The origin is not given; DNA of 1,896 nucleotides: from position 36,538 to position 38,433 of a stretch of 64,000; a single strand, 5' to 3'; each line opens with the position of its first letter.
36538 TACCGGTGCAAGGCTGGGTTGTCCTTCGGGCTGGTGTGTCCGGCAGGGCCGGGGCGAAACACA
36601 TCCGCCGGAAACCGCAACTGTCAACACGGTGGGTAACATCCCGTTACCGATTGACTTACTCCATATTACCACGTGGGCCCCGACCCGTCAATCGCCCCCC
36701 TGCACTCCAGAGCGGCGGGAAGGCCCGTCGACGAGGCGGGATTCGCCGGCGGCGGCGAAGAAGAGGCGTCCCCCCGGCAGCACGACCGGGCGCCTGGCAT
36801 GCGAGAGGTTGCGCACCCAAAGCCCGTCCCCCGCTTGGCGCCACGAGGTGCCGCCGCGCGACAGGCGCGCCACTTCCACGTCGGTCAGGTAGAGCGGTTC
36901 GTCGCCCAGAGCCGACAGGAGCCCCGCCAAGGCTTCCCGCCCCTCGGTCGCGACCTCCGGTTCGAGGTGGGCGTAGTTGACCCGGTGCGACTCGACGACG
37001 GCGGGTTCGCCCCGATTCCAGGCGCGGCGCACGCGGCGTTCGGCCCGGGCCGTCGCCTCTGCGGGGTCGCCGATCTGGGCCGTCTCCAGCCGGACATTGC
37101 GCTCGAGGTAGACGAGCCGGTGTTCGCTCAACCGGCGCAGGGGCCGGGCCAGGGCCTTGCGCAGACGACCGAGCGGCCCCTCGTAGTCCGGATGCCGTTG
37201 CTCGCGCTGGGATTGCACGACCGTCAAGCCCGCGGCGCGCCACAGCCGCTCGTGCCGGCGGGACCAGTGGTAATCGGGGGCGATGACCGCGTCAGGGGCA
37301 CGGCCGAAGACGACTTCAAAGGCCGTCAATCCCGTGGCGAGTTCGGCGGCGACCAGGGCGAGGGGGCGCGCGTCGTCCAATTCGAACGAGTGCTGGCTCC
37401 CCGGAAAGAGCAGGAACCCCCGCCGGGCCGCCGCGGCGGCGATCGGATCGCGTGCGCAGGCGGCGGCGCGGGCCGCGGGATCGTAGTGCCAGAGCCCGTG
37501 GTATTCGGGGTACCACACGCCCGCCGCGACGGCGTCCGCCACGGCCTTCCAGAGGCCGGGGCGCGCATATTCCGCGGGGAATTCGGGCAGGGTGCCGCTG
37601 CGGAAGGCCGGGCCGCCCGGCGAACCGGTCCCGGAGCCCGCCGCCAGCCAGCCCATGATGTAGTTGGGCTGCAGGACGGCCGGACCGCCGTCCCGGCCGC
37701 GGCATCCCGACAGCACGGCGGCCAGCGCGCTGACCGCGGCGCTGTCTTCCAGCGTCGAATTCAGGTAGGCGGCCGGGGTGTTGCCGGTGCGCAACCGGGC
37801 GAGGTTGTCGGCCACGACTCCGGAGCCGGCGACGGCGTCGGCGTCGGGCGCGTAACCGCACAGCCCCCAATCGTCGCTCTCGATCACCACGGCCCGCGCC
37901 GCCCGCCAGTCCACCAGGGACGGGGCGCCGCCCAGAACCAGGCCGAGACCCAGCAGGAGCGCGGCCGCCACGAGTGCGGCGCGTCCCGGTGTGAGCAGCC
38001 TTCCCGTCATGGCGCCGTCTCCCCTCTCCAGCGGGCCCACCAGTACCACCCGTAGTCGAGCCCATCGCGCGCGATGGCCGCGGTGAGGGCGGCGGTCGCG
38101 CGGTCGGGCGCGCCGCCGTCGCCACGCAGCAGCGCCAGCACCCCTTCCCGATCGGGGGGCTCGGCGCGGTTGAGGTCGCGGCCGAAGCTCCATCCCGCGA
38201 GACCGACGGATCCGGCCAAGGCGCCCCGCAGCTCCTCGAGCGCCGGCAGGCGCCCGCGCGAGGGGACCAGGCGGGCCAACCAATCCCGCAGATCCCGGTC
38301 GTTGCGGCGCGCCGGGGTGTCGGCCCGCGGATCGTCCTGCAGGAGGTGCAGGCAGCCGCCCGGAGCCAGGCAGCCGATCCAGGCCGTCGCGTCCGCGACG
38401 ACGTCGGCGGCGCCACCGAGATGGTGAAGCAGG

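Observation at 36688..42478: Glycan-assembly cassette with a WaaL/PglL-like ligase immediately upstream of the giant proteins: candidate dedicated anchoring or glycosylation system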

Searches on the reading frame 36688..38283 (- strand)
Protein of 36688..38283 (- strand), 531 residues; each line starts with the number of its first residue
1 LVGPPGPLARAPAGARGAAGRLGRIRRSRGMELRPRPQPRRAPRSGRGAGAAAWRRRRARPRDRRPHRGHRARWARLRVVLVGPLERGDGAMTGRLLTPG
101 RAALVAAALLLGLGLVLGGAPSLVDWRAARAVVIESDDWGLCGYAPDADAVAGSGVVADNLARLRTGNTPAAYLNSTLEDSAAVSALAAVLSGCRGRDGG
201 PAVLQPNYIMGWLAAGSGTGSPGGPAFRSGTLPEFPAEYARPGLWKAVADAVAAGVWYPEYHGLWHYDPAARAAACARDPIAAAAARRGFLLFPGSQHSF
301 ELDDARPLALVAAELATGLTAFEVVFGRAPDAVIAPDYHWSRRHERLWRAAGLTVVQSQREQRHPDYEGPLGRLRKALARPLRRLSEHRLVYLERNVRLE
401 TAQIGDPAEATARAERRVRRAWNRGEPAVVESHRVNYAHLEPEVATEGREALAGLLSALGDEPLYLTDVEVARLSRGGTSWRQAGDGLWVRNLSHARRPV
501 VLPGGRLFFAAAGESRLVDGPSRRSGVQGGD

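Call 5: search_protein_families(library=pfam, proteins=[window:36688-38283:-], max_evalue=0.01)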
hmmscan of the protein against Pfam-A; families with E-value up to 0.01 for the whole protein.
window:36688-38283:- (531 aa): 0 families

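Call 7: search_protein_families(library=ncbifam, proteins=[window:36688-38283:-], max_evalue=0.01)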
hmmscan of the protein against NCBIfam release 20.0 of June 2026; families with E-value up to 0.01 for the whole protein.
window:36688-38283:- (531 aa): 0 families

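Call 10: find_homologous_proteins(query=window:36688-38010:-)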
Query window:36688-38010:- (440 aa): 153 proteins with E <= 0.001 among 8000 candidates; the best 120 are listed.
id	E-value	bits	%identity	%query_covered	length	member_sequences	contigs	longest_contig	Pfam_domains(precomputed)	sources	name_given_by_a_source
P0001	3.3e-287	971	100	100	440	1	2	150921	-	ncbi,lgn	-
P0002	3.1e-209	714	76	100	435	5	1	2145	-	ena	-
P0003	3.8e-204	697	77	91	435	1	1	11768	-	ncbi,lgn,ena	-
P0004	3.0e-200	684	75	94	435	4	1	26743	-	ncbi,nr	ncbi:MAG: hypothetical protein Q7W29_03065 [bacterium]|nr:hypothetical protein [bacterium]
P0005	5.6e-199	680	75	100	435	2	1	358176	-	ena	-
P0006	1.8e-197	675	73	100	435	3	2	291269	-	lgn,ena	-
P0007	3.0e-187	641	72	91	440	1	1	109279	-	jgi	-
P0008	5.0e-185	634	69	98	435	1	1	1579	-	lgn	-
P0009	1.7e-151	523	76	75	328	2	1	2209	-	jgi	jgi:hypothetical protein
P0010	4.5e-120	420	54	96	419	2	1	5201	-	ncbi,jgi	-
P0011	1.0e-116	409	53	92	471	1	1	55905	-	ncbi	ncbi:MAG: hypothetical protein R6X25_04910 [Candidatus Krumholzibacteriia bacterium]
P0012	4.4e-113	397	53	87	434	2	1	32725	-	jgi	jgi:hypothetical protein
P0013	4.9e-111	390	53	95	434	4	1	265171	-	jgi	-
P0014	1.5e-110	388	53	94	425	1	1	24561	-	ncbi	ncbi:MAG: hypothetical protein R6X35_15170 [Candidatus Krumholzibacteriia bacterium]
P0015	5.5e-108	380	52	87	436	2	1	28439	-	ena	-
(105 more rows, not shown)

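Call 13: find_related_loci(query=A1, collection=genome_contigs, flank=10000)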
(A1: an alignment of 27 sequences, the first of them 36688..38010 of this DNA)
Query A1 (440 aa) in genome_contigs; peptide patterns used: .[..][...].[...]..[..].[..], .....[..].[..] (x = any residue, [..] = any of these).
115 stretches matched a pattern; 84 encode a relative of the query (tblastn E <= 1e-3); the best 80 are kept; 75 distinct loci.
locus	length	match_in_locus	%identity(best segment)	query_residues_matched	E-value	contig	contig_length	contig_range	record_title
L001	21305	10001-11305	75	1-440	4e-170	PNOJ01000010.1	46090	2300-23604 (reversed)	MAG: Gemmatimonas sp. isolate SW.020 SW_1000377_46090, whole genome shotgun sequence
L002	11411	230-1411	75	29-427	9e-168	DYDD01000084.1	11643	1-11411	MAG TPA_asm: Fibrobacter sp. isolate IMS_BF NODE_1286_length_11716_cov_5.7014, whole genome shotgun sequence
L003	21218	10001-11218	53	29-428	1e-114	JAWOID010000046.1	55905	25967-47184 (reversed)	MAG: Candidatus Krumholzibacteriia bacterium isolate CWP5-2.bin.118 k191_2945351, whole genome shotgun sequence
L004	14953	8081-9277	48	11-415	4e-112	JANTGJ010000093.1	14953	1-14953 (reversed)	MAG: Candidatus Krumholzibacteriia bacterium isolate bin1006 c_000000004011, whole genome shotgun sequence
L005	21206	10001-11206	48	12-412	8e-109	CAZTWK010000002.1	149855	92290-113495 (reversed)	MAG TPA_asm: uncultured Fibrobacteraceae bacterium isolate binchicken_co97_231 genome assembly, contig: NODE_201_length_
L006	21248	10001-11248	53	18-434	4e-106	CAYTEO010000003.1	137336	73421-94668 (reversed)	MAG TPA_asm: uncultured Fibrobacteraceae bacterium isolate binchicken_co172_210 genome assembly, contig: NODE_30_length_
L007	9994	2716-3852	53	26-413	1e-103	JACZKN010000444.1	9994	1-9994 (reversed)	MAG: Candidatus Krumholzibacteriia bacterium isolate MAG46 bacteria_3_contig_1127768, whole genome shotgun sequence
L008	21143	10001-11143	51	27-412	1e-103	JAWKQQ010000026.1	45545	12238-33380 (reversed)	MAG: Candidatus Krumholzibacteriia bacterium isolate ABC2.80 ABC2.80.fa-26, whole genome shotgun sequence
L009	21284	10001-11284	45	9-430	2e-103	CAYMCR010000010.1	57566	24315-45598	MAG TPA_asm: uncultured Fibrobacteraceae bacterium isolate binchicken_co65_219 genome assembly, contig: NODE_2078_length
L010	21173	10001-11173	49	23-412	2e-103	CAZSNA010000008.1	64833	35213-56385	MAG TPA_asm: uncultured Fibrobacteraceae bacterium isolate SRP167671_co2_134 genome assembly, contig: NODE_543_length_64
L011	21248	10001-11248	49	19-425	4e-100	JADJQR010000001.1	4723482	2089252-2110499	MAG: bacterium isolate Fred_18-Q3-R57-64_MAXAC.288 tig00000189-10-47221210, whole genome shotgun sequence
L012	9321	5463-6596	52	28-412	4e-100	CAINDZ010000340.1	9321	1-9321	uncultured bacterium isolate LaPlata-b_bin-2430 genome assembly, contig: bin-2430:340/790, whole genome shotgun sequence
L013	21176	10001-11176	49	22-420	7e-100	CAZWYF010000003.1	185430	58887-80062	MAG TPA_asm: uncultured Fibrobacteraceae bacterium isolate SRP332253_co1_58 genome assembly, contig: NODE_38_length_1854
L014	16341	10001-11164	52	13-407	1e-99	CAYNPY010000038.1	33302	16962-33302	MAG TPA_asm: uncultured Fibrobacteraceae bacterium isolate SRP239054_co1_159 genome assembly, contig: NODE_829_length_33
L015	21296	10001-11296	72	4-440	9e-169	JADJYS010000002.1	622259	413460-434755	MAG: bacterium isolate Lyne_18-Q3-R50-59_BATAC.526 tig00003255-10-6223550, whole genome shotgun sequence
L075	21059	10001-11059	24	35-383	9e-22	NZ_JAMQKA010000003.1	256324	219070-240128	Aliifodinibius sp. S!AR15-10 NODE_3_length_256324_cov_21.649083, whole genome shotgun sequence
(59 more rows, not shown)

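Call 17: predict_structure(alignment_id=A1)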
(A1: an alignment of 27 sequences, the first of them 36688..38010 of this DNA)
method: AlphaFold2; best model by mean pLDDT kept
length: 440 residues; sequences in the alignment: 27
mean_pLDDT: 87.7   pTM: 0.88
mean pLDDT of the five models: 87.7, 86.0, 85.8, 84.7, 83.5
residues with pLDDT >= 90: 257; 70-90: 138; 50-70: 34; < 50: 11
segments of 3 or more residues with pLDDT < 50: 433-440
pLDDT, mean of each block of 10 residues (from residue 1): 64 89 72 93 95 83 57 74 91 98 96 97 71 77 94 97 97 91 88 87 75 90 97 96 83 93 87 86 86 82 93 94 98 96 94 97 98 97 94 93 95 92 90 43
secondary structure, 60 per line:
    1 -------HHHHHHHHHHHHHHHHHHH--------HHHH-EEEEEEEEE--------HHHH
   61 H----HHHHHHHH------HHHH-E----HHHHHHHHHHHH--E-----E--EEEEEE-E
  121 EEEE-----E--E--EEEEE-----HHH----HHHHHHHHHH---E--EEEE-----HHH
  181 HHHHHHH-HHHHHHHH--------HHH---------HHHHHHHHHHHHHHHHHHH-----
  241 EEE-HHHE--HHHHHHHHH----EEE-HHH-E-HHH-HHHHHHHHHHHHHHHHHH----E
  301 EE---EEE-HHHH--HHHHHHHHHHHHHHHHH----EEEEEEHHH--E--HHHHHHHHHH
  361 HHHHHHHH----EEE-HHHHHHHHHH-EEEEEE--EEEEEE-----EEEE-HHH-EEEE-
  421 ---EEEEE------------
elements in order: H8-26 H35-38 E40-48 H57-61 H66-73 H80-83 H90-101 E113-118 E120-124 E136-140 H153-162 E169-172 H178-187 H189-196 H217-235 E241-243 H251-259 E264-266 H278-295 E300-302 E306-308 H310-313 H316-332 E337-342 H351-368 E373-375 H377-386 E388-393 E396-401 E407-410 E416-419 E424-428

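Call 25: fold_search(model_id=the predicted structure, library=pdb)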
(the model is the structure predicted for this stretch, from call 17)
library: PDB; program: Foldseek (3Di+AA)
matches with E <= 10: 1082; with E <= 0.001: 10
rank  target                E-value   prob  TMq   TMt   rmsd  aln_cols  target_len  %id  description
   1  3rxz_A                3.4e-06  1.00  0.40  0.58   7.7       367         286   15  Crystal structure of putative polysaccharide deacetylase from Mycobacterium smegmatis (released 2011-06-22)
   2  3rxz_B                3.6e-06  1.00  0.40  0.58   7.5       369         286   15  Crystal structure of putative polysaccharide deacetylase from Mycobacterium smegmatis (released 2011-06-22)
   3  3rxz_C                3.3e-05  1.00  0.40  0.59   7.6       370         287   15  Crystal structure of putative polysaccharide deacetylase from Mycobacterium smegmatis (released 2011-06-22)
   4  5opq_D                1.1e-04  0.98  0.33  0.24  15.1       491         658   10  A 3,6-anhydro-D-galactosidase produced by Zobellia galactanivorans. This is an exo-lytic enzyme that hydrolyzes termin (released 2017-11-29)
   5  8ccy                  2.5e-04  1.00  0.41  0.25   6.5       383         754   12  Human heparan sulfate N-deacetylase-N-sulfotransferase 1 in complex with calcium and 3'-phosphoadenosine-5'-phosphosulfa (released 2024-02-07)
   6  1z7a_F                3.0e-04  1.00  0.40  0.56   7.4       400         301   10  Crystal structure of probable Polysaccharide deacetylase from Pseudomonas aeruginosa PAO1 (released 2005-05-10)
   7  8cd0_A                3.4e-04  1.00  0.35  0.23   9.8       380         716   13  Human heparan sulfate N-deacetylase-N-sulfotransferase 1 in complex with calcium, 3'-phosphoadenosine-5'-phosphosulfat (released 2024-02-07)
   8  3qbu_A                3.8e-04  1.00  0.38  0.55   8.2       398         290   10  Crystal structure of putative peptidoglycan deactelyase (HP0310) from Helicobacter pylori (released 2011-05-25)
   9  1z7a_C                5.2e-04  1.00  0.40  0.56   7.4       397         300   10  Crystal structure of probable Polysaccharide deacetylase from Pseudomonas aeruginosa PAO1 (released 2005-05-10)
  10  4wcj                  6.2e-04  1.00  0.18  0.33   3.6       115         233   17  Structure of IcaB from Ammonifex degensii (released 2014-11-12)
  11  1z7a_A                1.3e-03  1.00  0.40  0.56   7.4       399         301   10  Crystal structure of probable Polysaccharide deacetylase from Pseudomonas aeruginosa PAO1 (released 2005-05-10)
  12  9ihu_A                1.3e-03  1.00  0.31  0.29   6.8       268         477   11  GH57 family Amylopullulanase from Aquifex aeolicus (released 2025-06-04)
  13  3cl6_A                1.7e-03  1.00  0.40  0.56   7.3       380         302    9  Crystal structure of Puue Allantoinase (released 2008-06-10)
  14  1k1x_A                1.8e-03  1.00  0.39  0.28   6.6       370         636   10  Crystal structure of 4-alpha-glucanotransferase from thermococcus litoralis (released 2003-06-17)
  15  8zyi_A                1.9e-03  1.00  0.33  0.30   6.8       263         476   12  crystal structure of GH57 family amylopullulanase mutant D352N from Aquifex aeolicus in complex wih 6-alpha-D-maltotri (released 2025-06-04)
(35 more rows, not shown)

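Call 45: search_protein_families(library=pfam, proteins=[L075:5086-5907:-, L075:6277-7020:-, L075:7547-8689:+, L075:8631-9932:+, L075:9947-11077:+, L075:11061-12230:+, L075:12196-13227:+, L075:13452-14555:+, L075:14820-15926:+, L075:16133-17257:+], max_evalue=0.001)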
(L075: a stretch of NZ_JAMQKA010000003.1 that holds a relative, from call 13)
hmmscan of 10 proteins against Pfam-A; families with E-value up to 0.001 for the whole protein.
L075:5086-5907:- (273 aa): 1 family
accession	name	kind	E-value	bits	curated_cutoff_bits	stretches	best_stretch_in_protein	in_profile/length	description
PF18922.5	DUF5672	-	1.2e-46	158.8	24.4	1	55-252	4-164/164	Protein of unknown function (DUF5672)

L075:6277-7020:- (247 aa): 1 family
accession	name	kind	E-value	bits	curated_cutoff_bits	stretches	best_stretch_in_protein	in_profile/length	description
PF03567.20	Sulfotransfer_2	-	4.8e-27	96.1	22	1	25-236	2-252/252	Sulfotransferase family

L075:7547-8689:+ (380 aa): 2 families
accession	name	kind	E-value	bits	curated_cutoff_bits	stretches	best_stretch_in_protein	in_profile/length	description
PF13439.12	Glyco_transf_4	-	3.2e-05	24.5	28.5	1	24-210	8-167/170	Glycosyltransferase Family 4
PF13579.12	Glyco_trans_4_4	-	0.00043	21.1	29.7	1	23-206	6-156/158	Glycosyl transferase 4-like domain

L075:8631-9932:+ (433 aa): 1 family
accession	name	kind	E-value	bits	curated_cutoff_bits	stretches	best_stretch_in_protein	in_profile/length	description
PF14897.12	EpsG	-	5.9e-08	32.7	30.1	1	55-394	2-314/326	EpsG family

L075:9947-11077:+ (376 aa): 0 families

L075:11061-12230:+ (389 aa): 1 family
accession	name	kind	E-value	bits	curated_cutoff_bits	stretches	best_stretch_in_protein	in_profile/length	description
PF09587.15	PGA_cap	-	2.8e-63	214.2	27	1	9-245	1-254/255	Bacterial capsule synthesis protein PGA_cap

L075:12196-13227:+ (343 aa): 2 families
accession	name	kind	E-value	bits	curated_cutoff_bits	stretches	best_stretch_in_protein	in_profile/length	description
PF08443.16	RimK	-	4.2e-10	40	21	1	213-297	77-163/188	RimK-like ATP-grasp domain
PF02955.21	GSH-S_ATP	-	0.00013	21.9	23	1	207-281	67-144/175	Prokaryotic glutathione synthetase, ATP-grasp domain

L075:13452-14555:+ (367 aa): 0 families

L075:14820-15926:+ (368 aa): 0 families

L075:16133-17257:+ (374 aa): 2 families
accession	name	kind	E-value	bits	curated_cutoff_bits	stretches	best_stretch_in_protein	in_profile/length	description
PF14397.11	ATPgrasp_ST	-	2.6e-27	96.2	31.4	1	188-345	97-259/278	Sugar-transfer associated ATP-grasp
PF02786.22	CPSase_L_D2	-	0.00091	19.2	19.8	0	155-196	28-68/211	Carbamoyl-phosphate synthase L chain, ATP binding domain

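Call 56: find_encoding_contigs(protein=P0001, flank=10000, max_places=2)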
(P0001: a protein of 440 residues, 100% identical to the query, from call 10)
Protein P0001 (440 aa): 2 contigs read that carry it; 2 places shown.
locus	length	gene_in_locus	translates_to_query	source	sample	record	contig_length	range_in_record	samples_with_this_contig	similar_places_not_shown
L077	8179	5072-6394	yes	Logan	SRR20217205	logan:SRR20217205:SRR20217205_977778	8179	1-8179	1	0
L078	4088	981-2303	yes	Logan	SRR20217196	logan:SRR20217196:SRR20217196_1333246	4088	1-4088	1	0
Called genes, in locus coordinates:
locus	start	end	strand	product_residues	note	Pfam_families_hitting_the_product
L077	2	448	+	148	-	?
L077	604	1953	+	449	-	PF04932:Wzy_C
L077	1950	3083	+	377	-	PF13439:Glyco_transf_4 (weak), PF20706:GT4-conflict, PF00534:Glycos_transf_1, PF13692:Glyco_trans_1_4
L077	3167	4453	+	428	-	PF00953:Glycos_transf_4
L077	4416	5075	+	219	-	PF13489:Methyltransf_23 (weak), PF08241:Methyltransf_11 (weak), PF13649:Methyltransf_25 (faint)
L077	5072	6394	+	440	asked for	-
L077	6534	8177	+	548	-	?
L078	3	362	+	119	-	?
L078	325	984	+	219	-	PF13489:Methyltransf_23 (weak), PF08241:Methyltransf_11 (weak), PF13649:Methyltransf_25 (faint)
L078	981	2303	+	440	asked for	-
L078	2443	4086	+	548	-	?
